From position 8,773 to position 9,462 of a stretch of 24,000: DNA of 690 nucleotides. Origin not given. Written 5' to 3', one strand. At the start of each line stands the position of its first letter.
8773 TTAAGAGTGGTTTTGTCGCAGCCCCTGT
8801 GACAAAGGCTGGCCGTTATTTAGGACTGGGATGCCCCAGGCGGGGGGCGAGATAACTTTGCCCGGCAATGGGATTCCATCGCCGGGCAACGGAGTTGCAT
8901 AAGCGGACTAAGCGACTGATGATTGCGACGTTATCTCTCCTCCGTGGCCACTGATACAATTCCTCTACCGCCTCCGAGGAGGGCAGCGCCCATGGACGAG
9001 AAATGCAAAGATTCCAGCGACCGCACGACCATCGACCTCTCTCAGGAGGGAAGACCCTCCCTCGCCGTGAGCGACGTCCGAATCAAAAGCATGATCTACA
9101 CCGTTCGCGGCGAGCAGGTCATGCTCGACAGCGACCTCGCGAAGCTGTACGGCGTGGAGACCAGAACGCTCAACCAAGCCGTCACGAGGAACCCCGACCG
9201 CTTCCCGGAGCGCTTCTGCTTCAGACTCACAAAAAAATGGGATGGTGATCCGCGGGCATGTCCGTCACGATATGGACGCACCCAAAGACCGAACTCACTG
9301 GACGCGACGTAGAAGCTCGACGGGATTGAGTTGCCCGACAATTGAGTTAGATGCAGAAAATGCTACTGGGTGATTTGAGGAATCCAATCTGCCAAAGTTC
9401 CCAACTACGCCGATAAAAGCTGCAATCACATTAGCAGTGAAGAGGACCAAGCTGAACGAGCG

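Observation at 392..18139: About 90-bp imperfect direct repeats bracket a 17.6-kb lower-GC accessory segment next to the initiator tRNA gene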

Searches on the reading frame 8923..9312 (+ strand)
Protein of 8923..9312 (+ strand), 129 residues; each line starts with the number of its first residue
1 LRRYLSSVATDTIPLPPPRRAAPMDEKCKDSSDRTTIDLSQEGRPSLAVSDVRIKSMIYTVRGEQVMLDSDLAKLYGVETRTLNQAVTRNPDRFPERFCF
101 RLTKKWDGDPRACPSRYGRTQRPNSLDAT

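Call 8: search_protein_families(library=pfam, proteins=[window:8923-9312:+], max_evalue=0.01)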
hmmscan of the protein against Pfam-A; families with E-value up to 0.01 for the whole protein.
window:8923-9312:+ (129 aa): 1 family
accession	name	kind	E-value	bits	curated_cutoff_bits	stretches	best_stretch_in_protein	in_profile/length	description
PF10543.14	ORF6N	-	6e-21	75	27.8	1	57-105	2-50/86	ORF6N domain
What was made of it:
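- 8923..9312 (+): ORF6N-domain gene remnant. Pfam PF10543, E=6e-21, covering only positions 2-50 of 86 (call 8).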
